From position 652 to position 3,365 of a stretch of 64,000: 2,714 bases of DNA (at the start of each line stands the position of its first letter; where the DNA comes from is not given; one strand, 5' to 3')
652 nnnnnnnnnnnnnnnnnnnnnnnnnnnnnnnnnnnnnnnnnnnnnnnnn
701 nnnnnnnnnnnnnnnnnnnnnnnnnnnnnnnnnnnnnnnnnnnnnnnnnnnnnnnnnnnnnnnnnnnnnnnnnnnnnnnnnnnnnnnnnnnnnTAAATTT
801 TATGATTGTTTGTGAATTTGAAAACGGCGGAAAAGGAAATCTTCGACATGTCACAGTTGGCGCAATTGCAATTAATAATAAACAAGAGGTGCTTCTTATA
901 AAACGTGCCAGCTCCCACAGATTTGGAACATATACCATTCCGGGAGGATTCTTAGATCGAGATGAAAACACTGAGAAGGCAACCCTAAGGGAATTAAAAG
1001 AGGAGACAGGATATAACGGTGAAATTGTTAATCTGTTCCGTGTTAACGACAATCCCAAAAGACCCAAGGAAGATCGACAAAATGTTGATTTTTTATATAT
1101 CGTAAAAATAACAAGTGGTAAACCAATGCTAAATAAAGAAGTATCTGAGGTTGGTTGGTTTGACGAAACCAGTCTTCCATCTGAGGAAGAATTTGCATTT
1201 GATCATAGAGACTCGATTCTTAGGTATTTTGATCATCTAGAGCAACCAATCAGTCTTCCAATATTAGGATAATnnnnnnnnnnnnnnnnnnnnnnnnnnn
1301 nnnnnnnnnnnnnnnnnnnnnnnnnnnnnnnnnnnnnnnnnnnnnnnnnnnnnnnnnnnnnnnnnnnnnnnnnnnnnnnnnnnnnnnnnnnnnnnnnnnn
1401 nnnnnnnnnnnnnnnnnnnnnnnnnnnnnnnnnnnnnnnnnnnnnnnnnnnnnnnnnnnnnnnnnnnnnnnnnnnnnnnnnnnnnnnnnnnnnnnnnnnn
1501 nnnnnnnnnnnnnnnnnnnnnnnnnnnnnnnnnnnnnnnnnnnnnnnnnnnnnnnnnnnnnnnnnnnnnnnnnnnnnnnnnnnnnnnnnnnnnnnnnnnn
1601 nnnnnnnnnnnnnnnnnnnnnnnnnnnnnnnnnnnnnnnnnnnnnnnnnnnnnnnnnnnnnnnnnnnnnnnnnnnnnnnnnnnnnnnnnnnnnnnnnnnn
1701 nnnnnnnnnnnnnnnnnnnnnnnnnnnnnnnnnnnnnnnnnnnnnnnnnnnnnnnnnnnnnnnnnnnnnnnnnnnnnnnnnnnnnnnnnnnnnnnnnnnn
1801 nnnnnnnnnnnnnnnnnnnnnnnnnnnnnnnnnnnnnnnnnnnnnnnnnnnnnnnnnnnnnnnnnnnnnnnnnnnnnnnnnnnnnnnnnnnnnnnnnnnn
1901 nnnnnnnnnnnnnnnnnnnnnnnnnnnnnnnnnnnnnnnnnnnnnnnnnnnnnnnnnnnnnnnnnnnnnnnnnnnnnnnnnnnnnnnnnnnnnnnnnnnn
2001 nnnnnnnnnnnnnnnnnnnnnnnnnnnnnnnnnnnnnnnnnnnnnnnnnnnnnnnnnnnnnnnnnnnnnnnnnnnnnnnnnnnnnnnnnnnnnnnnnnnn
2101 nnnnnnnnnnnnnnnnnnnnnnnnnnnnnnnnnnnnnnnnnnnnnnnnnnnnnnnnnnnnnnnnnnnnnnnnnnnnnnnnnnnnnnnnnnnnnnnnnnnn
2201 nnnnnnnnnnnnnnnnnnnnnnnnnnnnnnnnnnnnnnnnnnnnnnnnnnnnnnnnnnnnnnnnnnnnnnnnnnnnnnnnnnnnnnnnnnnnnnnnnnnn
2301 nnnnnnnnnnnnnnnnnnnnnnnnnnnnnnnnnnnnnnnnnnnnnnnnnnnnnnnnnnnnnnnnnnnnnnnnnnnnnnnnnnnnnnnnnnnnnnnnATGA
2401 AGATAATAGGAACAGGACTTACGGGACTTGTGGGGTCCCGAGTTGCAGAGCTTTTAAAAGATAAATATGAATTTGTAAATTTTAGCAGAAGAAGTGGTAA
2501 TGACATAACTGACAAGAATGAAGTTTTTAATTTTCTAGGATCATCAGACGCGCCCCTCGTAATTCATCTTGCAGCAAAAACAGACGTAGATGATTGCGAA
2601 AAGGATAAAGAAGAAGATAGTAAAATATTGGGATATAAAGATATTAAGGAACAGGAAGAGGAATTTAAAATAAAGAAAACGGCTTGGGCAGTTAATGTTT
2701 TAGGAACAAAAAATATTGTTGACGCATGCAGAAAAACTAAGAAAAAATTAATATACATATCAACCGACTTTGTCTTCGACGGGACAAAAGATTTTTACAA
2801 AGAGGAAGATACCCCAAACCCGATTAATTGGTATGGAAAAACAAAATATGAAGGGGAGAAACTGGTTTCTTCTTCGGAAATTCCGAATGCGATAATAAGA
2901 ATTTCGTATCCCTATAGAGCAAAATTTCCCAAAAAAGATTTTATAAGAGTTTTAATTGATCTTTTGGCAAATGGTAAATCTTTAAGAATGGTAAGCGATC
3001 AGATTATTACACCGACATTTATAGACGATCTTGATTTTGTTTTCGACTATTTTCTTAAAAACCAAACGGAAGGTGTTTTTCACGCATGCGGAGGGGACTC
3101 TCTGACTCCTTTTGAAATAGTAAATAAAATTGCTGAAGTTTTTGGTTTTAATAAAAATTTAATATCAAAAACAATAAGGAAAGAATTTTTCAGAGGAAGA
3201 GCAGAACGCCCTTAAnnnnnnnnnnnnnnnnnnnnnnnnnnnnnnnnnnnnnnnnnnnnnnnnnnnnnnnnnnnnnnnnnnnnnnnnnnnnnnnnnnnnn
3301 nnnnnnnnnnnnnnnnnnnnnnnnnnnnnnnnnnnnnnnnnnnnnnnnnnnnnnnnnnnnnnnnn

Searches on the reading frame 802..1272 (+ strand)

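Call 43: search_protein_families(library=pfam, proteins=[window:802-1272:+], max_evalue=0.0001)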
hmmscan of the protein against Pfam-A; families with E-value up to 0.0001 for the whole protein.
window:802-1272:+ (156 aa): 2 families
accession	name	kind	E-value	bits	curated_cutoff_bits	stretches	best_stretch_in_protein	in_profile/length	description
PF00293.34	NUDIX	-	1.8e-20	73.8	21.1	1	15-139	2-131/134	NUDIX domain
PF22327.2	Nudt16-like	-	3.8e-05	24.1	27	1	42-105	33-97/161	U8 snoRNA-decapping enzyme-like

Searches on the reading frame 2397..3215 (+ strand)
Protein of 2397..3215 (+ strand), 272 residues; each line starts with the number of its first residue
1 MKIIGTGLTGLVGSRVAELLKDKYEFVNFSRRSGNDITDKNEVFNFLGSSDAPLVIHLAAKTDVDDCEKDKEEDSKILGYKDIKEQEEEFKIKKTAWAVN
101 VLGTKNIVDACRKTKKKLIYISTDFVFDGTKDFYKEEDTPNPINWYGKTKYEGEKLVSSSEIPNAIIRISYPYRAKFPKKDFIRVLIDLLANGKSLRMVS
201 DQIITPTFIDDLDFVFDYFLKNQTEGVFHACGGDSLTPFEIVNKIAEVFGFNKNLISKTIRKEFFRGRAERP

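Call 43: search_protein_families(library=pfam, proteins=[window:2397-3215:+], max_evalue=0.0001)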
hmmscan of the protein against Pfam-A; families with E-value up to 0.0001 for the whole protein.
window:2397-3215:+ (272 aa): 6 families
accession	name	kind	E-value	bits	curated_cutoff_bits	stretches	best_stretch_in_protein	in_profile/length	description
PF04321.23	RmlD_sub_bind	-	3.3e-53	181.1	27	2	85-272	66-253/287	RmlD substrate binding domain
PF01370.27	Epimerase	-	3.8e-18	66.2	20.9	2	88-202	79-207/240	NAD dependent epimerase/dehydratase family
PF16363.11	GDP_Man_Dehyd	-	3.7e-10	40.2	27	1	95-159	97-166/332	GDP-mannose 4,6 dehydratase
PF07993.18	NAD_binding_4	-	1.8e-09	37.6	20.1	1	94-171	106-206/258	Male sterility protein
PF01073.25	3Beta_HSD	-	5.2e-09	36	22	1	95-160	87-160/280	3-beta hydroxysteroid dehydrogenase/isomerase family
PF02719.21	Polysacc_synt_2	-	7.1e-07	29.1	20.2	0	95-159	99-151/293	Polysaccharide biosynthesis protein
